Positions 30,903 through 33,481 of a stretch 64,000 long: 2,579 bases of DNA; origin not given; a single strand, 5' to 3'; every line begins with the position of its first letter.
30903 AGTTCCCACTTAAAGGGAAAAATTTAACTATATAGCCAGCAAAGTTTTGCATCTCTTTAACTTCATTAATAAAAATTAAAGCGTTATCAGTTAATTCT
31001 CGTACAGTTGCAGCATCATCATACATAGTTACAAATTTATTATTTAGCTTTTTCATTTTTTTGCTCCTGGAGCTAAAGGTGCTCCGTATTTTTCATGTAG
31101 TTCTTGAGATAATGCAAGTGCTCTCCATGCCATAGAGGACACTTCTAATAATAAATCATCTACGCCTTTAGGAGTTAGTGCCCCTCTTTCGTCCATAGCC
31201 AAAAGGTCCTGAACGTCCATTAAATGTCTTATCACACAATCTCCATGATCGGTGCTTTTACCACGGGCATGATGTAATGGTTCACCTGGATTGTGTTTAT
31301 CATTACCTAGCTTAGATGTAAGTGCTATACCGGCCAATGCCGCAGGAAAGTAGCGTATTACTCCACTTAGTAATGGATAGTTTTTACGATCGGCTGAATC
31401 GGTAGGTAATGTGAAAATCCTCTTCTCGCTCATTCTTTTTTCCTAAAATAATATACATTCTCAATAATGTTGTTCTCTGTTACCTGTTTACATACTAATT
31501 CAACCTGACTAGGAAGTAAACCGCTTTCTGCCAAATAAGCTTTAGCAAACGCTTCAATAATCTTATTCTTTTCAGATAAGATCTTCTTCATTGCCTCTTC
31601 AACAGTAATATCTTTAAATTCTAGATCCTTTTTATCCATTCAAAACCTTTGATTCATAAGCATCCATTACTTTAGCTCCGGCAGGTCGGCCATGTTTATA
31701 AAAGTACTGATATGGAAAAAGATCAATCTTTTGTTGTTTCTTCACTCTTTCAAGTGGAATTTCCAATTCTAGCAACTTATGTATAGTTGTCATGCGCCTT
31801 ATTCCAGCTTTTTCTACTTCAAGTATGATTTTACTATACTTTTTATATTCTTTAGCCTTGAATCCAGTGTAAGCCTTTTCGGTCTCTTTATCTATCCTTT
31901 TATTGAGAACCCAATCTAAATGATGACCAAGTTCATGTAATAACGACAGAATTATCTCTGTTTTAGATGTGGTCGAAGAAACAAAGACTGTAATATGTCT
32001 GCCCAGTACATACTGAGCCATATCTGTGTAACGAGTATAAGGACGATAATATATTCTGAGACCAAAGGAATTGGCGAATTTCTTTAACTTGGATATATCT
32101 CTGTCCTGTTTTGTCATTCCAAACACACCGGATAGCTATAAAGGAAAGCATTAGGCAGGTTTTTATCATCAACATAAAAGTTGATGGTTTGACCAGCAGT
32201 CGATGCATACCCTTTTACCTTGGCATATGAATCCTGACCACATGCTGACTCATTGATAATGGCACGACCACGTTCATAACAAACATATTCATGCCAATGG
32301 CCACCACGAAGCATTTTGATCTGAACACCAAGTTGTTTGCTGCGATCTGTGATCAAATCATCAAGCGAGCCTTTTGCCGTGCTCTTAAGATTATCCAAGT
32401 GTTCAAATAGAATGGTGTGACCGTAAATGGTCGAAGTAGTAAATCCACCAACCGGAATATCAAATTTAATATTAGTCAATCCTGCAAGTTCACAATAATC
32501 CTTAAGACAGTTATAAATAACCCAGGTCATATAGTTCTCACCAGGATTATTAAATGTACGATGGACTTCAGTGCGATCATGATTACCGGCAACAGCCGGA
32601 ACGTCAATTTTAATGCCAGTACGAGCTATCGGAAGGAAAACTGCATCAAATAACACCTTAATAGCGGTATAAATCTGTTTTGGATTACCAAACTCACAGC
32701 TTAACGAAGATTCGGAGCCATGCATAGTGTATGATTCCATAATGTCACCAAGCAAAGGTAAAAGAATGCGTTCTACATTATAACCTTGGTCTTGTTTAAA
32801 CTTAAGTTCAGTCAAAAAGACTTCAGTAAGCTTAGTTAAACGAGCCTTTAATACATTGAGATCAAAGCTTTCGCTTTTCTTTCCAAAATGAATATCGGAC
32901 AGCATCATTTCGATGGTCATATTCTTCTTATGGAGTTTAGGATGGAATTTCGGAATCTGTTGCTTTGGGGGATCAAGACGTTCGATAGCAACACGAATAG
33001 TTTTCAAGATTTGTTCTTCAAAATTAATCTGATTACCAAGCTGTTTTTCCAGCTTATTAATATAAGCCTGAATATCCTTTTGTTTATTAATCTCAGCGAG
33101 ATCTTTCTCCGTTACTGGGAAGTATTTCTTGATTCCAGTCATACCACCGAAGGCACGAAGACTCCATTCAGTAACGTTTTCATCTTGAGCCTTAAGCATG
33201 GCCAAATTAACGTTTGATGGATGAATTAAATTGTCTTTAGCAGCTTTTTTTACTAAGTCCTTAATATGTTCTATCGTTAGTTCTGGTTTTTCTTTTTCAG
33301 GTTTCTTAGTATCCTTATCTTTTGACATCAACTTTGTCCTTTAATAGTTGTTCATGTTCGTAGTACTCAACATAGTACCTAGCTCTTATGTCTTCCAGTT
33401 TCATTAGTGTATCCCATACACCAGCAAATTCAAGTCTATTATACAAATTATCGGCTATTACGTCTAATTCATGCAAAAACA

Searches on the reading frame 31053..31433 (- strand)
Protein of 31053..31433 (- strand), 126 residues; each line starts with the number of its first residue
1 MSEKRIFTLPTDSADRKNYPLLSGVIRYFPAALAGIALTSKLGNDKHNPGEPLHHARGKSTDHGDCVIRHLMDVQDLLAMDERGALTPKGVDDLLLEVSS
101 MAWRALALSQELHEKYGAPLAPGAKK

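Call 61: search_protein_families(library=pfam, max_evalue=0.01, proteins=[window:31053-31433:-])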
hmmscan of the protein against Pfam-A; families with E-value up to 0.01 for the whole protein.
window:31053-31433:- (126 aa): 1 family
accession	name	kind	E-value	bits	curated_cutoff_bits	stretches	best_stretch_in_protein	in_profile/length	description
PF18909.5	dGTP_diPhyd_N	-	0.00033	21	27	1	25-113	17-91/99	dATP/dGTP diphosphohydrolase, N-terminal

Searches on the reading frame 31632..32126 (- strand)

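Call 61: search_protein_families(library=pfam, max_evalue=0.01, proteins=[window:31632-32126:-])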
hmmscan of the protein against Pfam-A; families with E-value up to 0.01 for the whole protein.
window:31632-32126:- (164 aa): 1 family
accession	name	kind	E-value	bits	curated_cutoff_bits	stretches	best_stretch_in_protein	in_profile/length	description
PF06114.19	Peptidase_M78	-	0.0033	17.7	22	1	19-101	2-80/123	IrrE N-terminal-like domain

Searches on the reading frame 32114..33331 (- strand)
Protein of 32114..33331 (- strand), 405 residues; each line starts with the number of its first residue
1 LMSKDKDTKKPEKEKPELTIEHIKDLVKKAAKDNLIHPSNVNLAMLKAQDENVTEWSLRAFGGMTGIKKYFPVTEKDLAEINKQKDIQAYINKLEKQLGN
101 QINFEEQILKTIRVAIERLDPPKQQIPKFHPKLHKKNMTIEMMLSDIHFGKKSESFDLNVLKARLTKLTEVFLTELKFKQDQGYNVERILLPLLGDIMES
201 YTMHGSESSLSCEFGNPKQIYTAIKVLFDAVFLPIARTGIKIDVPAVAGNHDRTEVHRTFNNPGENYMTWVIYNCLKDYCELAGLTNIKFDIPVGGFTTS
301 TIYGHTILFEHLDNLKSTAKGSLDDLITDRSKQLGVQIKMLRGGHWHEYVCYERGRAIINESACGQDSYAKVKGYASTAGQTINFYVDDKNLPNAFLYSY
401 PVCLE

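Call 26: search_protein_families(library=phrogs, proteins=[window:32114-33331:-])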
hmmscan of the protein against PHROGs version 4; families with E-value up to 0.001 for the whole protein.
window:32114-33331:- (405 aa): 1 family
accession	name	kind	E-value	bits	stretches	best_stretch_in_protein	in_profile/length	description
phrog_284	-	DNA, RNA and nucleotide metabolism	3.4e-46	158.9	1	75-391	69-385/398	exonuclease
